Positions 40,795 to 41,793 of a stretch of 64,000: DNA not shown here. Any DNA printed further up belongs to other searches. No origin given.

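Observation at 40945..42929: Translationally coupled XRE-HTH protein and an orphan formyltransferase-fold enzyme in an AT-rich islet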

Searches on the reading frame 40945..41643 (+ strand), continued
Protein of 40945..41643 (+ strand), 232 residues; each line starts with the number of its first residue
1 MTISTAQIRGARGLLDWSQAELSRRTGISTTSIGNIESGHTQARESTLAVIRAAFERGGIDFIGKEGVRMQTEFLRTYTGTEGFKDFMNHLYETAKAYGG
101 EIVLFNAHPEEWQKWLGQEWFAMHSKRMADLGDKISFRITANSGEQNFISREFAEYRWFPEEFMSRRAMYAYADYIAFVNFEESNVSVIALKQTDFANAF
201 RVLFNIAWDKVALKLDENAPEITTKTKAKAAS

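Call 36: predict_structure(alignment_id=A1)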
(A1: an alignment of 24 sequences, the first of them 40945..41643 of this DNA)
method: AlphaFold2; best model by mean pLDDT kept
length: 232 residues; sequences in the alignment: 24
mean_pLDDT: 88.9   pTM: 0.68
mean pLDDT of the five models: 88.9, 88.8, 88.0, 87.0, 86.5
residues with pLDDT >= 90: 167; 70-90: 46; 50-70: 6; < 50: 13
segments of 3 or more residues with pLDDT < 50: 220-232
pLDDT, mean of each block of 10 residues (from residue 1): 89 94 94 93 90 89 85 83 96 96 94 93 95 96 88 93 89 97 94 95 97 73 41 42
secondary structure, 60 per line:
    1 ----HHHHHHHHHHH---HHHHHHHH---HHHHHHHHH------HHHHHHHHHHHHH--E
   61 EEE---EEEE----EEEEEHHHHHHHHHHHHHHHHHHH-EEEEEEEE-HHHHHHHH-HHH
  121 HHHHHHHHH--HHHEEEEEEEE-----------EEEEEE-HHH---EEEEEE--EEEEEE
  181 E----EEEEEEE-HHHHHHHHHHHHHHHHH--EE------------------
elements in order: H5-15 H19-26 H30-38 H45-57 E60-63 E67-70 E75-79 H80-98 E100-107 H109-116 H118-129 E135-142 E154-159 E167-172 E175-181 E186-192 H194-210
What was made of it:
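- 40945..41643 (+): Gene A: 232-aa XRE/Cro-type HTH (residues ~5-57) plus a ~135-aa C-terminal domain (residues ~75-210) with a TrmB-effector-like / PLD-like fold. AF2 pLDDT 88.9 (call 36).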

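Call 39: fold_search(model_id=the predicted structure, library=pdb)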
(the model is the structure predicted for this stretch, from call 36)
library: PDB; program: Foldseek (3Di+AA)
matches with E <= 10: 1106; with E <= 0.001: 18
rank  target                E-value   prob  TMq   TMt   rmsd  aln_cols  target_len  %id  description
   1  5bpi_C                8.9e-07  1.00  0.41  0.37   5.3       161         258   14  Structure of TrmBL2, an archaeal chromatin protein, shows a novel mode of DNA binding. (released 2015-09-02)
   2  5bpi_D                1.3e-06  1.00  0.41  0.37  18.8       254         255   13  Structure of TrmBL2, an archaeal chromatin protein, shows a novel mode of DNA binding. (released 2015-09-02)
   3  5bpd_C                1.5e-06  1.00  0.38  0.35  18.0       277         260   10  Structure of TrmBL2, an archaeal chromatin protein, shows a novel mode of DNA binding. (released 2015-09-02)
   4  5bpd_D                4.3e-06  1.00  0.37  0.34  17.9       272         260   11  Structure of TrmBL2, an archaeal chromatin protein, shows a novel mode of DNA binding. (released 2015-09-02)
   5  2f5t_X                2.4e-05  1.00  0.40  0.40   4.3       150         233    7  Crystal Structure of the sugar binding domain of the archaeal transcriptional regulator TrmB (released 2006-02-21)
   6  1byr                  4.6e-05  1.00  0.41  0.58   4.3       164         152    8  CRYSTAL STRUCTURE OF A PHOSPHOLIPASE D FAMILY MEMBER, NUC FROM SALMONELLA TYPHIMURIUM (released 1999-10-19)
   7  8v07_C                7.5e-05  1.00  0.41  0.25   4.7       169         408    9  Crystal structure of mouse PLD3 co-crystallized with 5'Pi-ssDNA for 30 days (released 2024-03-13)
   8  6ehi_A                8.0e-05  1.00  0.42  0.59   4.9       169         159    8  NucT from Helicobacter pylori (released 2018-01-17)
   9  4yba_B                1.0e-04  1.00  0.28  0.80   1.6        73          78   29  The structure of the C.Kpn2I controller protein (released 2016-03-02)
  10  4yba_A                1.1e-04  1.00  0.28  0.80   1.9        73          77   27  The structure of the C.Kpn2I controller protein (released 2016-03-02)
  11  7e0m_B                1.5e-04  1.00  0.44  0.29   6.6       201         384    8  Crystal structure of phospholipase D (released 2021-12-22)
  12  8v07_A                1.6e-04  1.00  0.42  0.26   4.7       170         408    8  Crystal structure of mouse PLD3 co-crystallized with 5'Pi-ssDNA for 30 days (released 2024-03-13)
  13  6ehi_D                1.7e-04  1.00  0.44  0.60   4.9       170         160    9  NucT from Helicobacter pylori (released 2018-01-17)
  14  8v07_B                2.1e-04  1.00  0.43  0.26   4.6       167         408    8  Crystal structure of mouse PLD3 co-crystallized with 5'Pi-ssDNA for 30 days (released 2024-03-13)
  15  6ehi_B                2.5e-04  1.00  0.43  0.59   4.9       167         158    8  NucT from Helicobacter pylori (released 2018-01-17)
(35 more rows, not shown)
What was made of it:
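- On TrmB family transcription regulators: Foldseek gives E 9e-7 to 2e-5 and TM ~0.4 over the full-length query (call 39).
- Closest known: TrmB-family regulators. Same: These are the best structural matches to A's C-terminal domain (call 39).
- Fold of A: the C-terminal domain matches TrmBL2/TrmB at E 9e-7 to 2e-5 (call 39). TrmBL2, the best structural match, is a chromatin protein (call 39).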

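Call 57: search_protein_families(library=pfam, alignment_id=A6, max_evalue=0.001)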
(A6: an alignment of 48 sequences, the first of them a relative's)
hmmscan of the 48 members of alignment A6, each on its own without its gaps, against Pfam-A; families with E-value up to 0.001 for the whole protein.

A. member 1, L020:6645-7520:+ (291 aa): 1 family
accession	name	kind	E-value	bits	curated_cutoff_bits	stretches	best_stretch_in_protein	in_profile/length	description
PF00583.31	Acetyltransf_1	-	3.2e-05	24.6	20.7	1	99-234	12-115/116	Acetyltransferase (GNAT) family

B. families by the number of members that match (of 48 scanned): 35 families (the first 25 are shown)
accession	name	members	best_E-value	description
PF13649.12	Methyltransf_25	17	2.2e-16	Methyltransferase domain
PF08241.18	Methyltransf_11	16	4.8e-15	Methyltransferase domain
PF13847.12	Methyltransf_31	15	1.3e-13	Methyltransferase domain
PF08242.18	Methyltransf_12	15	1.4e-13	Methyltransferase domain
PF10017.15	Methyltransf_33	14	2.5e-36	Histidine-specific methyltransferase, SAM-dependent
PF13489.12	Methyltransf_23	14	1.7e-14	Methyltransferase domain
PF05175.20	MTS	6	4.1e-08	Methyltransferase small domain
PF03848.20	TehB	4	9.7e-09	Tellurite resistance protein TehB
PF00583.31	Acetyltransf_1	3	3.2e-05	Acetyltransferase (GNAT) family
PF02353.26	CMAS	3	0.00012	Mycolic acid cyclopropane synthetase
PF05724.17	TPMT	2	8e-07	Thiopurine S-methyltransferase (TPMT)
PF00291.31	PALP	2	4.8e-06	Pyridoxal-phosphate dependent enzyme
PF00158.32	Sigma54_activat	1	1.2e-69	Sigma-54 interaction domain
PF14532.12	Sigma54_activ_2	1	5.5e-21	Sigma-54 interaction domain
PF25601.1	AAA_lid_14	1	1.7e-19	AAA+ ATPase lid domain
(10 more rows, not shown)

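Call 60: search_protein_families(library=padloc, proteins=[window:40945-41643:+, L026:6693-7466:+, L064:6719-7777:+, L020:6645-7520:+, L040:6657-7463:+], max_evalue=0.01)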
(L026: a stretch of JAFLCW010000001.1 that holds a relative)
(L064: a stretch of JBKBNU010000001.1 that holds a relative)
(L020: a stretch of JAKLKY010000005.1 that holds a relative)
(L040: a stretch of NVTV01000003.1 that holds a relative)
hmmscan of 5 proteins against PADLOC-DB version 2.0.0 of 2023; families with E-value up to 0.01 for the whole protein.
window:40945-41643:+ (232 aa): 6 families
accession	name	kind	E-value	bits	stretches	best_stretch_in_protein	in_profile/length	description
PDLC03669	Control_protein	-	7.9e-07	27.3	1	9-76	15-81/96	control protein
PDLC02926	HTH_VI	-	1.8e-05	22.9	1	8-56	6-54/92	-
PDLC03953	RmrA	-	0.00041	17.7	1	5-55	7-57/373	-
PDLC03952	RmrA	-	0.00064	16.7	1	6-66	25-85/395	-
PDLC03949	RmrA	-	0.00076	16.4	1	5-55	4-54/363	-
PDLC04142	capH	-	0.0011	18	1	3-56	6-59/103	capH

L026:6693-7466:+ (257 aa): 1 family
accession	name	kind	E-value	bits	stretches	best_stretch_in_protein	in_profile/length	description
PDLC04134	mad2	-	5e-14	50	1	41-226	264-425/492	mads_2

L064:6719-7777:+ (352 aa): 0 families

L020:6645-7520:+ (291 aa): 0 families

L040:6657-7463:+ (268 aa): 0 families

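Call 68: search_protein_families(library=pfam, proteins=[L054:6661-7644:-, L074:6725-7693:-, L051:4803-5708:-, L066:6685-7551:-, L072:7108-8913:+, L085:7269-8984:+, L059:5100-6416:+, L048:722-1732:+, L024:8782-9786:+, L041:6669-9560:+], max_evalue=0.001)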
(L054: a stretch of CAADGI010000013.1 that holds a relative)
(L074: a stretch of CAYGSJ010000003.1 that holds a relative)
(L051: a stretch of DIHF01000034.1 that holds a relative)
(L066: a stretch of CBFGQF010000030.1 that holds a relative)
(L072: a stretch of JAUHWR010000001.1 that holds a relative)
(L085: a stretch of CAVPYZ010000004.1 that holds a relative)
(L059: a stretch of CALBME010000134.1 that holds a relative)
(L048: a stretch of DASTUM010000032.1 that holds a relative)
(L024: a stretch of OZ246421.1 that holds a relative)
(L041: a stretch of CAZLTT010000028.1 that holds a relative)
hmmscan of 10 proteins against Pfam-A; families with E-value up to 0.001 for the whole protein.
L054:6661-7644:- (327 aa): 0 families

L074:6725-7693:- (322 aa): 0 families

L051:4803-5708:- (301 aa): 0 families

L066:6685-7551:- (288 aa): 2 families
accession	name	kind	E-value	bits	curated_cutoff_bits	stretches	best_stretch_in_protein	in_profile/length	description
PF03466.25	LysR_substrate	-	1.9e-47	161.8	28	1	88-285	3-203/209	LysR substrate binding domain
PF00126.33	HTH_1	-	4.8e-22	78.1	26.6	1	3-61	1-59/60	Bacterial regulatory helix-turn-helix protein, lysR family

L072:7108-8913:+ (601 aa): 2 families
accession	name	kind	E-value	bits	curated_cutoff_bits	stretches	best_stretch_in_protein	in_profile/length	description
PF00091.31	Tubulin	-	5.4e-50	170.8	33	1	59-219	1-189/190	Tubulin/FtsZ family, GTPase domain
PF12327.13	FtsZ_C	-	2e-38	131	27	1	268-363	1-95/95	FtsZ family, C-terminal domain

L085:7269-8984:+ (571 aa): 2 families
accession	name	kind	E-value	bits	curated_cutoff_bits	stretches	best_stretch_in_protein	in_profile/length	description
PF00091.31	Tubulin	-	6.6e-49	167.2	33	1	21-181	1-189/190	Tubulin/FtsZ family, GTPase domain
PF12327.13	FtsZ_C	-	1.3e-37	128.4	27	1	230-325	1-95/95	FtsZ family, C-terminal domain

L059:5100-6416:+ (438 aa): 8 families
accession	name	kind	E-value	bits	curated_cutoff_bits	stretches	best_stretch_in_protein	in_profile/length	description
PF00158.32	Sigma54_activat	-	1.2e-69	233.7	20.2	1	121-286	2-167/168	Sigma-54 interaction domain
PF14532.12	Sigma54_activ_2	-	5.5e-21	75.7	25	1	125-291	5-138/138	Sigma-54 interaction domain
PF25601.1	AAA_lid_14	-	1.7e-19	69.8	27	1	292-370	1-79/87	AAA+ ATPase lid domain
PF02954.25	HTH_8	-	3.7e-17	62.2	22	1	387-428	1-42/42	Bacterial regulatory protein, Fis family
PF07728.20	AAA_5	-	5e-08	33.5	22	1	144-264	2-125/139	AAA domain (dynein-related subfamily)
PF00072.30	Response_reg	-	0.00012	22.6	30.2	1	21-108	19-108/111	Response regulator receiver domain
PF07724.20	AAA_2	-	0.00023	21.7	27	1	141-270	3-133/166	AAA domain (Cdc48 subfamily)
PF00004.35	AAA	-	0.00062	20.7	21.2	0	144-266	1-115/131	ATPase family associated with various cellular activities (AAA)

L048:722-1732:+ (336 aa): 0 families

L024:8782-9786:+ (334 aa): 1 family
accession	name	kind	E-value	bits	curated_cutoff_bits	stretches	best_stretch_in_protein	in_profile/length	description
PF09924.15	LPG_synthase_C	-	2.5e-05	23.9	27.5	1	138-292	95-241/298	Phosphatidylglycerol lysyltransferase, C-terminal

L041:6669-9560:+ (963 aa): 1 family
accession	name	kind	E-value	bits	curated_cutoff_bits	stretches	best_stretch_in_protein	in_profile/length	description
PF13454.12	NAD_binding_9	-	5.4e-15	56.1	21.8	1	238-346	65-153/155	FAD-NAD(P)-binding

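Call 77: search_protein_families(library=phrogs, proteins=[window:40945-41643:+], max_evalue=0.01)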
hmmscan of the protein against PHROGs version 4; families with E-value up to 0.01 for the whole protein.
window:40945-41643:+ (232 aa): 8 families
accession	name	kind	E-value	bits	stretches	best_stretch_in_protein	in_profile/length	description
phrog_8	-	transcription regulation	3.5e-07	31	1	12-90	166-235/346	transcriptional regulator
phrog_4583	-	transcription regulation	6.3e-05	23.9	1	12-58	19-65/81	transcriptional repressor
phrog_5823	-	transcription regulation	0.00036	20.8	1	6-71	9-75/404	transcriptional regulator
phrog_8038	-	unknown function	0.00037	21.3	1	18-51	18-43/66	-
phrog_2104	-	unknown function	0.00077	20.6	1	2-44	38-80/103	-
phrog_2328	-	transcription regulation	0.0017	19.2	1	8-55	20-67/128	transcriptional repressor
phrog_7241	-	transcription regulation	0.0027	18.8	1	9-54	67-112/122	transcriptional regulator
phrog_2439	-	transcription regulation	0.0038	17.2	1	2-56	6-60/367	transcriptional regulator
